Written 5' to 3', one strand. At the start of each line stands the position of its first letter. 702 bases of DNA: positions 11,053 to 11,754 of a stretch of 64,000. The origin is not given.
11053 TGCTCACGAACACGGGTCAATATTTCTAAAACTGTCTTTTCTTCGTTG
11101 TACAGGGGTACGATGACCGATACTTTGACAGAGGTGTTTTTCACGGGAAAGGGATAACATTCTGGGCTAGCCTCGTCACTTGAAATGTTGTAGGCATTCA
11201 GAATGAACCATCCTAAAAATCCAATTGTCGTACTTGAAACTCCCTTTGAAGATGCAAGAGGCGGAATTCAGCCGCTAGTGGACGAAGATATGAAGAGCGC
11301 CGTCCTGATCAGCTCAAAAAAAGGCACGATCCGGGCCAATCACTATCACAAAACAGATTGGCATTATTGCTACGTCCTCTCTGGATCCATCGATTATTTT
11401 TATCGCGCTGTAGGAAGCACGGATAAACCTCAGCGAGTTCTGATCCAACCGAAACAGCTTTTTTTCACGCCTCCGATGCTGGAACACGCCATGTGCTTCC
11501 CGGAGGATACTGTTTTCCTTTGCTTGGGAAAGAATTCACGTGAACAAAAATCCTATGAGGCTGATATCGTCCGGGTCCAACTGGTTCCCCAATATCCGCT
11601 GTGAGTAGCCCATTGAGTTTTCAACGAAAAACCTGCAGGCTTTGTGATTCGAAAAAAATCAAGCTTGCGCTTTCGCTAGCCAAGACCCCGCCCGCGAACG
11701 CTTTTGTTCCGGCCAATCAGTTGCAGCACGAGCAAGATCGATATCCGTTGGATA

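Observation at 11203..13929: C-methyltransferase and FdtA-like cupin co-transcribed with a UXS-type UDP-glucuronate decarboxylase: candidate branched-chain (C-methyl) sugar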

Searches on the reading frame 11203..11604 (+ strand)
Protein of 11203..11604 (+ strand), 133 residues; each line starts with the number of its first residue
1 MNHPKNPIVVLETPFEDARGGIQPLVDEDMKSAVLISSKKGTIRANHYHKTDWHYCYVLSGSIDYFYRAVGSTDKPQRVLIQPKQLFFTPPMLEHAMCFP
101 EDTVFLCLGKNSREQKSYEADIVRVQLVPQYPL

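Call 3: search_protein_families(library=pfam, proteins=[window:11203-11604:+])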
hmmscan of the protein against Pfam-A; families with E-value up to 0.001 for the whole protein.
window:11203-11604:+ (133 aa): 2 families
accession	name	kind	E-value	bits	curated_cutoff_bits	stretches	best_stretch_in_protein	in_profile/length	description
PF14667.12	Polysacc_synt_C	-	0.00043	20.8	28.7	1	16-75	2-62/111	Polysaccharide biosynthesis C-terminal domain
PF07883.17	Cupin_2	-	0.00044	20.3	27.2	1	39-104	6-65/70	Cupin domain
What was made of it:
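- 11203..11604 (+): Small cupin (133 aa), predicted NDP-4-keto-sugar isomerase or epimerase. Invariant HxH..D.H...H motif. Sub-threshold Cupin_2 hit (call 3).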

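Call 4: search_protein_families(library=ncbifam, proteins=[window:11203-11604:+])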
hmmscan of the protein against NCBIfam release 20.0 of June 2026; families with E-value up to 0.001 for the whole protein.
window:11203-11604:+ (133 aa): 0 families

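Call 26: search_solved_structures(query=window:11203-11604:+, max_evalue=10, show_alignments=3)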
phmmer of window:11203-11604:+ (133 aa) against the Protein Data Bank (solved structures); distinct sequences matched with E-value up to 10: 1.
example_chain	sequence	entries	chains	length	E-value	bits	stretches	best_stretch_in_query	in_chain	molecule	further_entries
2vqa_A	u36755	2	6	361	0.098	15.7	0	33-76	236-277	SLL1358 PROTEIN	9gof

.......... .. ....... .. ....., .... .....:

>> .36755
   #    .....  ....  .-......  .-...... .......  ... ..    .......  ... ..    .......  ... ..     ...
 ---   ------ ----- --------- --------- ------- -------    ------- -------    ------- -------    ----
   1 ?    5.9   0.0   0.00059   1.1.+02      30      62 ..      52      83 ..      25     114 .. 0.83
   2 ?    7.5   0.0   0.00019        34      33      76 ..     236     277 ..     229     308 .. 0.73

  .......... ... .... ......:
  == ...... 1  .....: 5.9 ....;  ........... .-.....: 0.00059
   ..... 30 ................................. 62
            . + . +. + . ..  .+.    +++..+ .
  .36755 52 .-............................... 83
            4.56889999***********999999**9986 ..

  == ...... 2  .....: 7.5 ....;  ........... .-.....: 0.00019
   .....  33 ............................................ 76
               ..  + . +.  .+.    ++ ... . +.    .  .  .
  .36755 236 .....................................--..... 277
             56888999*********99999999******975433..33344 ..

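Call 29: search_solved_structures(query=A2, max_evalue=10, show_alignments=3)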
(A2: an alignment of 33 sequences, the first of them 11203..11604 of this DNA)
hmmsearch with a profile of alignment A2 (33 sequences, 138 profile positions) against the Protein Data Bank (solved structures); distinct sequences matched with E-value up to 10: 9.
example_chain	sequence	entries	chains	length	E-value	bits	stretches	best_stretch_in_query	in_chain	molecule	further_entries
2vqa_A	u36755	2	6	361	6.6e-05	25.9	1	42-106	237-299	SLL1358 PROTEIN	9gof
6ufi_A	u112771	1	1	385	0.0006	22.8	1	44-111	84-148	Cupin domain-containing protein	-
3dl3_A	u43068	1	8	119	0.0039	20.1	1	64-114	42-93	Tellurite resistance protein B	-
4yrd_A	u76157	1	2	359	0.0068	19.3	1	24-116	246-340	Capsular polysaccharide synthesis enzyme Cap5F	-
2zkl_A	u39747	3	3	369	0.0073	19.3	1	24-116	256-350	Capsular polysaccharide synthesis enzyme Cap5F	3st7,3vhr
4zu4_A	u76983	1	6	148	0.046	16.7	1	49-131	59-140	WxcM-like protein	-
4mzu_A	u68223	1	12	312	0.2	14.6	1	49-131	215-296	WxcM-like protein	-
2b9u_A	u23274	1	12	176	0.42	13.6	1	42-116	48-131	hypothetical dTDP-4-dehydrorhamnose 3,5-epimerase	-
1wlt_A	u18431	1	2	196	0.53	13.2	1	42-116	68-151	176aa long hypothetical dTDP-4-dehydrorhamnose 3,5-epimerase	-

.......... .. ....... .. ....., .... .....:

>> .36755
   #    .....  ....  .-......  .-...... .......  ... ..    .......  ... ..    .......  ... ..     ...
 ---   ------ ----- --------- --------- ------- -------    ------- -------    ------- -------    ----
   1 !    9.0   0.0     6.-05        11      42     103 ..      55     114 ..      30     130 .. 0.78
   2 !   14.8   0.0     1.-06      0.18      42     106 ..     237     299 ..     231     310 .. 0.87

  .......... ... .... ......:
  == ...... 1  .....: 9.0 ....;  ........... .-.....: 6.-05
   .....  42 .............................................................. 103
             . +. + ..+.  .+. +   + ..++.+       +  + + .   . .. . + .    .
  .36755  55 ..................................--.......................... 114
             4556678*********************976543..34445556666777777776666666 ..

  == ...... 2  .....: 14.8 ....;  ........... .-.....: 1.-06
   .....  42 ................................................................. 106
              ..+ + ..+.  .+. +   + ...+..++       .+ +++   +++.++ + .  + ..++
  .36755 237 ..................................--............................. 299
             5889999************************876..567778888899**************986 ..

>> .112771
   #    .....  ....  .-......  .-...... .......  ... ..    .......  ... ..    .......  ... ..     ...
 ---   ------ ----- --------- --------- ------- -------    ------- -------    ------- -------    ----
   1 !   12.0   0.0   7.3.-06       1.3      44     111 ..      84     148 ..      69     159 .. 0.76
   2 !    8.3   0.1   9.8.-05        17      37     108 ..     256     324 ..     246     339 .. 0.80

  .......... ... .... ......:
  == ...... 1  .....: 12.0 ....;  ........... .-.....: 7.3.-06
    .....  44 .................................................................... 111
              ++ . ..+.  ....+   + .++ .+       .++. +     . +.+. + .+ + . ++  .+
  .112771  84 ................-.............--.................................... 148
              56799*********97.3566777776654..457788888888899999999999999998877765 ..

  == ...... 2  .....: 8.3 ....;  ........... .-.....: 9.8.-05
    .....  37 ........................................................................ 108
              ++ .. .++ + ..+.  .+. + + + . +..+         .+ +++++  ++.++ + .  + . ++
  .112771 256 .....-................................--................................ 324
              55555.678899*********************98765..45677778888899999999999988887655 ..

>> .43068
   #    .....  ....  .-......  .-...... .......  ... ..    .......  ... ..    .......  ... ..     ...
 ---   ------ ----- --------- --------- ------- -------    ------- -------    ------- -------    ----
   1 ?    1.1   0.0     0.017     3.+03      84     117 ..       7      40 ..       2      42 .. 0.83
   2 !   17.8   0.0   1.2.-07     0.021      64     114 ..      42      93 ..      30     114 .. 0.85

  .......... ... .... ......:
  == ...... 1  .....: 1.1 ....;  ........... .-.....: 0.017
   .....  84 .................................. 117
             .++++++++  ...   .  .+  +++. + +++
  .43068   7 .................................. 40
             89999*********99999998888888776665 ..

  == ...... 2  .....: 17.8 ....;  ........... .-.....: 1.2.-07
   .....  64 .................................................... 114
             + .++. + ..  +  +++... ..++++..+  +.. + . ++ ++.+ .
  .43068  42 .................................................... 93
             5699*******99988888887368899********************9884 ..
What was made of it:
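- On FdtA/QdtA NDP-sugar 3,4-ketoisomerases (Pfam PF05523): The profile against PDB gives WxcM-like proteins only at E 0.05-0.2 (call 29).
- Tried and rejected: Single-sequence and profile searches against solved structures gave only weak, generic cupin hits (calls 26, 29).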

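Call 36: find_homologous_proteins(query=window:11203-11604:+, max_evalue=0.00001)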
Query window:11203-11604:+ (133 aa): 1474 proteins with E <= 0.00001 among 1476 candidates; the best 120 are listed.
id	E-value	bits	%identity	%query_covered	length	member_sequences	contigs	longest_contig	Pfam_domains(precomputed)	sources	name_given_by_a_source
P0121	1.1e-86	305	100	100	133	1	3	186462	-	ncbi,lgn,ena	-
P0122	5.5e-59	216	76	95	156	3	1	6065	PF07883.18,PF14667.13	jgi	jgi:dTDP-4-dehydrorhamnose 3,5-epimerase-like enzyme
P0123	2.0e-58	214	75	92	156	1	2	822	PF07883.18,PF14667.13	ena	-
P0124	6.7e-57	209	71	95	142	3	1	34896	PF07883.18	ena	-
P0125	7.5e-57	209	74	94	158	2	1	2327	PF07883.18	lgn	-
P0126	1.0e-56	208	69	95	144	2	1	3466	PF07883.18,PF14667.13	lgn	-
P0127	3.9e-56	206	71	95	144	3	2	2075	PF07883.18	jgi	jgi:quercetin dioxygenase-like cupin family protein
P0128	4.0e-56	206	70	95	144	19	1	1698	-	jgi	jgi:quercetin dioxygenase-like cupin family protein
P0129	4.8e-56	206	74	93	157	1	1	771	PF07883.18,PF14667.13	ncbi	-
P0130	5.2e-56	206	67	95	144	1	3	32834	PF07883.18,PF14667.13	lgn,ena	-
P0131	5.4e-56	206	71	92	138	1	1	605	-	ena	-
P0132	8.5e-56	205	74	95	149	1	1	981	PF07883.18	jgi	-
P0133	1.5e-55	205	67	95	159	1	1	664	PF07883.18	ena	-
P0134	1.6e-55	205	71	95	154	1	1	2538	PF07883.18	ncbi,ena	-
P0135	2.0e-55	204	68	95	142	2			-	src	-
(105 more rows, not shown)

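Call 47: predict_structure(alignment_id=A4)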
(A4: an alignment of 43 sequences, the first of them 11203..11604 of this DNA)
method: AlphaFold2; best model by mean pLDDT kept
length: 133 residues; sequences in the alignment: 43
mean_pLDDT: 95.2   pTM: 0.87
mean pLDDT of the five models: 95.2, 95.1, 95.1, 94.0, 93.6
residues with pLDDT >= 90: 126; 70-90: 2; 50-70: 4; < 50: 1
segments of 3 or more residues with pLDDT < 50: none
pLDDT, mean of each block of 10 residues (from residue 1): 79 97 95 98 97 98 98 96 98 98 98 95 96 75
secondary structure, 60 per line:
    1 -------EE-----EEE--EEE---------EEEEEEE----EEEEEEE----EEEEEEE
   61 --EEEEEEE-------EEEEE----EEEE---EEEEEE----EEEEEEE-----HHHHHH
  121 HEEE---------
elements in order: E15-17 E20-22 E32-38 E43-49 E54-60 E63-69 E77-81 E86-89 E93-98 E103-109 H115-121 E122-124
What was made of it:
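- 11203..11604 (+): AF2 model pLDDT 95 (call 47).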

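Call 81: search_protein_representatives(alignment_id=A4)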
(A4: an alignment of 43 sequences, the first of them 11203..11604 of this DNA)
Query: 43 sequences, 147 profile positions. Proteins with E-value up to 0.001 (for the whole library): 1088; up to 1e-10: 613; up to 1e-30: 96. The best 150 are listed.
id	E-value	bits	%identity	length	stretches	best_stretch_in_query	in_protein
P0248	4.9e-56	204.5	-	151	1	6-143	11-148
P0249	2.7e-55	202.1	-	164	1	26-143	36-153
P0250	5.8e-53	194.6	-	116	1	5-117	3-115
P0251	4.4e-52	191.7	-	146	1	13-141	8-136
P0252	6.4e-51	187.9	-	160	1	17-143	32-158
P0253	5.4e-48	178.4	-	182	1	11-145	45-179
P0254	3.2e-47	175.9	-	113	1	44-145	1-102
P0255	1.4e-46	173.8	-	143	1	16-143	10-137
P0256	3.6e-46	172.5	-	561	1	15-140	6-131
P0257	3.8e-45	169.2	-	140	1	12-145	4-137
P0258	3.3e-44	166.2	-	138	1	1-108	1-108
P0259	4.0e-44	165.9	-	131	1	1-108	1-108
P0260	4.2e-44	165.8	-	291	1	10-136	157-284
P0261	6.8e-44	165.1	-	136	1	22-114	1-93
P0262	2.8e-43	163.2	-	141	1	13-142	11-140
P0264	6.5e-43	161.9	-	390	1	8-130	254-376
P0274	4.8e-40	152.6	-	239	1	28-140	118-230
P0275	7.3e-40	152.1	-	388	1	16-140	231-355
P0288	2.6e-37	143.8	-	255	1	19-139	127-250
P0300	4.6e-35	136.5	-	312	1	19-140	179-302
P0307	3.5e-34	133.6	-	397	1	18-144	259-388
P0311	6.5e-34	132.7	-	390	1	21-140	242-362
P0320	1.2e-32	128.7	-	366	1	14-140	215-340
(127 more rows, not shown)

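Call 82: search_protein_families(library=pfam, proteins=[P0256, P0264, P0275, P0307, P0311, P0320, P0260, P0300, P0288, P0274], max_evalue=0.00001)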
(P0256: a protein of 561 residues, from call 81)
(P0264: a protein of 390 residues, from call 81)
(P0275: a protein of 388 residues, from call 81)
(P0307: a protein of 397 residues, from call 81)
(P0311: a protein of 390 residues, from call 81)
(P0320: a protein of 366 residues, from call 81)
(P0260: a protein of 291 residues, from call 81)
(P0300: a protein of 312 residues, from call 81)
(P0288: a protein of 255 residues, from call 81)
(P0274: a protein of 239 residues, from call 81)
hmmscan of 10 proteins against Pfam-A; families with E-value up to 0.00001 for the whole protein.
P0256 (561 aa): 7 families
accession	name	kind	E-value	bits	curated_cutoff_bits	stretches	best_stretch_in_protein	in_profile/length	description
PF08484.17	Methyltransf_14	-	1.4e-48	165.2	23.5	1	395-556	1-160/160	C-methyltransferase C-terminal domain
PF08421.16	Methyltransf_13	-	8.2e-17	61.6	31.3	1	158-216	1-62/62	Putative zinc binding domain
PF13489.12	Methyltransf_23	-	3.2e-12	46.9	27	1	246-390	20-163/164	Methyltransferase domain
PF08242.18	Methyltransf_12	-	4.9e-09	37.2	30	1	253-344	1-97/98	Methyltransferase domain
PF08241.18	Methyltransf_11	-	3.3e-07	31.3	21.2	1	254-347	2-95/95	Methyltransferase domain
PF13649.12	Methyltransf_25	-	3.6e-06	28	27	0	252-343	1-97/97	Methyltransferase domain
PF07883.17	Cupin_2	-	4.5e-06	26.7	27.2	1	46-107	8-61/70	Cupin domain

P0264 (390 aa): 1 family
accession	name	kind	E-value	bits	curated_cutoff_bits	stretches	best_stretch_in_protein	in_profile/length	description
PF07883.17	Cupin_2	-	2.1e-06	27.7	27.2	0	296-361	3-60/70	Cupin domain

P0275 (388 aa): 0 families

P0307 (397 aa): 1 family
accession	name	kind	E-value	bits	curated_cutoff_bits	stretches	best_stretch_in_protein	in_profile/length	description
PF00535.33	Glycos_transf_2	-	1.7e-06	28.5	23.3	1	28-156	10-129/168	Glycosyl transferase family 2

P0311 (390 aa): 0 families

P0320 (366 aa): 1 family
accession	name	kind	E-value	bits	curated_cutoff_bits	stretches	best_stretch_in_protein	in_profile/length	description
PF07883.17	Cupin_2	-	7.4e-06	26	27.2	0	250-321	2-66/70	Cupin domain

P0260 (291 aa): 1 family
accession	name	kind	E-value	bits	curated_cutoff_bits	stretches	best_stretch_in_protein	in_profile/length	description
PF07883.17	Cupin_2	-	6.5e-08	32.6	27.2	1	197-265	3-63/70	Cupin domain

P0300 (312 aa): 0 families

P0288 (255 aa): 0 families

P0274 (239 aa): 0 families

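Call 85: list_cluster_members(proteins=[P0121, P0241, P0242])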
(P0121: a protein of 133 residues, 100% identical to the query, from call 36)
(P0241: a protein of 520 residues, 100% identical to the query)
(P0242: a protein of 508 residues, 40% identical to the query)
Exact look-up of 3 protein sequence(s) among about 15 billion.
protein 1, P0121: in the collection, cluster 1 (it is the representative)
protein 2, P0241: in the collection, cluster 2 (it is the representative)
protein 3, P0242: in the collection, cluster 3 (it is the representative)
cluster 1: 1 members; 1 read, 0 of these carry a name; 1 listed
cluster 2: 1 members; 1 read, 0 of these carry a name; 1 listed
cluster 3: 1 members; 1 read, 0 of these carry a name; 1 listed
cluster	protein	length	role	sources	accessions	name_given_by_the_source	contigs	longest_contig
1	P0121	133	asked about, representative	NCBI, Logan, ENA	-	-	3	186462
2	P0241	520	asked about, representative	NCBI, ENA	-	-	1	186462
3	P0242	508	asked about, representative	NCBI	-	-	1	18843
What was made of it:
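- Tried and rejected: The cluster look-up returned no names (call 85).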
